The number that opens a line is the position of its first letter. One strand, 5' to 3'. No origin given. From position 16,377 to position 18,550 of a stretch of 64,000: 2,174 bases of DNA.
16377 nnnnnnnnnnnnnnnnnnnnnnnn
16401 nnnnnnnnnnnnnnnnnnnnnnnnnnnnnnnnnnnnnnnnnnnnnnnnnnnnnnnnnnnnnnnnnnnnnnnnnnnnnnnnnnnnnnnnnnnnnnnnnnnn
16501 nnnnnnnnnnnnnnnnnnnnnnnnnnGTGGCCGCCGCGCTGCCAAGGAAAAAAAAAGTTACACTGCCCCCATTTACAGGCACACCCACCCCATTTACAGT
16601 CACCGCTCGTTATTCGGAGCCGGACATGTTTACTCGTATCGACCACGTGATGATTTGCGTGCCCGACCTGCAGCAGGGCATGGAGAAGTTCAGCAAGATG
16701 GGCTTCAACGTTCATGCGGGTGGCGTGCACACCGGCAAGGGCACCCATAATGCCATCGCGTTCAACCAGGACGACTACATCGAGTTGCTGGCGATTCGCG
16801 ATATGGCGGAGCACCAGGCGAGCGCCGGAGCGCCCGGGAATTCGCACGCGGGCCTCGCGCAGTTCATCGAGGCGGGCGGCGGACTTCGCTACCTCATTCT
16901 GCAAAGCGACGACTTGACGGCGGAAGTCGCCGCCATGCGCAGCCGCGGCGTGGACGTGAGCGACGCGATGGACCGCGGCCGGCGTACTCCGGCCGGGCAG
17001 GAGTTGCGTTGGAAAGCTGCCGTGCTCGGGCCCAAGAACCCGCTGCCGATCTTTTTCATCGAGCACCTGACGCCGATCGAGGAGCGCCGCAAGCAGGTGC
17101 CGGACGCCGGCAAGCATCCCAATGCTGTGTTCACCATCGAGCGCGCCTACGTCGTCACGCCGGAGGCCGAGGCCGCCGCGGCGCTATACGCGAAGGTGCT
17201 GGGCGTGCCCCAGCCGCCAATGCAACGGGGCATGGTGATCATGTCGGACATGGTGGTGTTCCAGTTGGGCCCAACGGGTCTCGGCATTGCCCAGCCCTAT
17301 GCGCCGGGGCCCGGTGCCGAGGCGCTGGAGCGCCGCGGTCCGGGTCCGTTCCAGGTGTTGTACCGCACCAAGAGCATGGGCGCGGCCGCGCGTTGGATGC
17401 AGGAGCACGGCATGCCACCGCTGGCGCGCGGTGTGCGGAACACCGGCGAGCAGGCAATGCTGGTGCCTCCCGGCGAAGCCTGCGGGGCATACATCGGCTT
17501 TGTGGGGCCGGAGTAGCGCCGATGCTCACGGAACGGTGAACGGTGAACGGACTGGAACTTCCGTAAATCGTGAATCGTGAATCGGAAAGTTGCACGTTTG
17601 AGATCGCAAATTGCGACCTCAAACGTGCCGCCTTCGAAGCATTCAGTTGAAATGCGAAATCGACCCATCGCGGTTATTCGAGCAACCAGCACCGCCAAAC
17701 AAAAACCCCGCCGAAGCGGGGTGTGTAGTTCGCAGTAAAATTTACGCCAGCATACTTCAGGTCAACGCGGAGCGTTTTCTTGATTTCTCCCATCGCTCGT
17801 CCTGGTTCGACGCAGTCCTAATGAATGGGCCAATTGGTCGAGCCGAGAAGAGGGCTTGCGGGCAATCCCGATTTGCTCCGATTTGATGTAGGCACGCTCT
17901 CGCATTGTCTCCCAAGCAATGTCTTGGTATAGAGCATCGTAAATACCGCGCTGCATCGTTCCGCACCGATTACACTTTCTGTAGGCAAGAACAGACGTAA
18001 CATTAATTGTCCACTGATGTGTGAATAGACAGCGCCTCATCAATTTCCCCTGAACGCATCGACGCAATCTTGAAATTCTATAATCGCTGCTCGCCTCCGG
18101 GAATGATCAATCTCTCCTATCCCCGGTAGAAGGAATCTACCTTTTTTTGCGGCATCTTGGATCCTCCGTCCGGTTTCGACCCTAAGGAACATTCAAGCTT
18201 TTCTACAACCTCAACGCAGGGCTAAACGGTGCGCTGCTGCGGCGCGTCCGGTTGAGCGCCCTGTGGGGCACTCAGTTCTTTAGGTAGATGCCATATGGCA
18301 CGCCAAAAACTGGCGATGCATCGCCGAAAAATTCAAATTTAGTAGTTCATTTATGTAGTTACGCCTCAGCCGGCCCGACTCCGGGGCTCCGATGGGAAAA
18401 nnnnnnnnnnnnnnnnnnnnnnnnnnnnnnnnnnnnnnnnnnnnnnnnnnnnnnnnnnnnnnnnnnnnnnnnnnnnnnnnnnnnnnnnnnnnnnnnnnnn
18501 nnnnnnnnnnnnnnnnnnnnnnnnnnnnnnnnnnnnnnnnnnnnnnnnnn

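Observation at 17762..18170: Paralogous Cys/His-rich ~95-aa module with a conserved non-coding leader, once standalone and once fused to PilZ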

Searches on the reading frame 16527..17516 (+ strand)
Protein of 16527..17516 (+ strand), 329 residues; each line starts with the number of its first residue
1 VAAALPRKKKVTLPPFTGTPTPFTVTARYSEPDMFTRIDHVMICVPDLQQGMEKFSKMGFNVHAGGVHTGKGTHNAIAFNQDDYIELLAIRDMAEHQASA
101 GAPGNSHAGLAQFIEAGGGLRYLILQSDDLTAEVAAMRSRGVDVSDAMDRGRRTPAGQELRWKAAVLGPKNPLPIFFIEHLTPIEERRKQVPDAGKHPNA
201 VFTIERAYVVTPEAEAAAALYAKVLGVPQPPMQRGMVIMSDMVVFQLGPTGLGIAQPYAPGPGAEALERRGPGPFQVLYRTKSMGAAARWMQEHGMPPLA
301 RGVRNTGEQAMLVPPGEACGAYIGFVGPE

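Call 56: search_protein_families(library=pfam, proteins=[window:16527-17516:+], max_evalue=0.001)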
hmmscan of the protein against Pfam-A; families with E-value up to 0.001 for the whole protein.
window:16527-17516:+ (329 aa): 3 families
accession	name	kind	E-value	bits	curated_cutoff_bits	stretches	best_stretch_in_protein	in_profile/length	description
PF13468.12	Glyoxalase_3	-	5.2e-39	134.5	25.1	1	38-224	1-175/176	Glyoxalase-like domain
PF13669.12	Glyoxalase_4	-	8.2e-14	52.3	27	2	39-147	1-96/109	Glyoxalase/Bleomycin resistance protein/Dioxygenase superfamily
PF00903.31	Glyoxalase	-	1.7e-08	35.3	20.6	1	37-151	1-102/121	Glyoxalase/Bleomycin resistance protein/Dioxygenase superfamily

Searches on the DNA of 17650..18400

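Call 48: search_rna_families(source=window, start=17650, end=18400, threshold=evalue, max_evalue=5)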
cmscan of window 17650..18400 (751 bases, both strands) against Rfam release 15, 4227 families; matches with E-value up to 5: 3.
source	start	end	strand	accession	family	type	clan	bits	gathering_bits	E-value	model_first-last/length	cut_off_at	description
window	17701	17777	-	RF01386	isrB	Gene; sRNA;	-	15.4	35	4.6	1-87/87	no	isrB Hfq binding RNA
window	17700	17792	-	RF01400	istR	Gene; antitoxin;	-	14.6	45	3.1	1-130/130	no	istR Hfq binding RNA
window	17705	17722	-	RF00195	RsmY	Gene; sRNA;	CL00106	14.3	57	0.55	101-118/121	no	RsmY RNA family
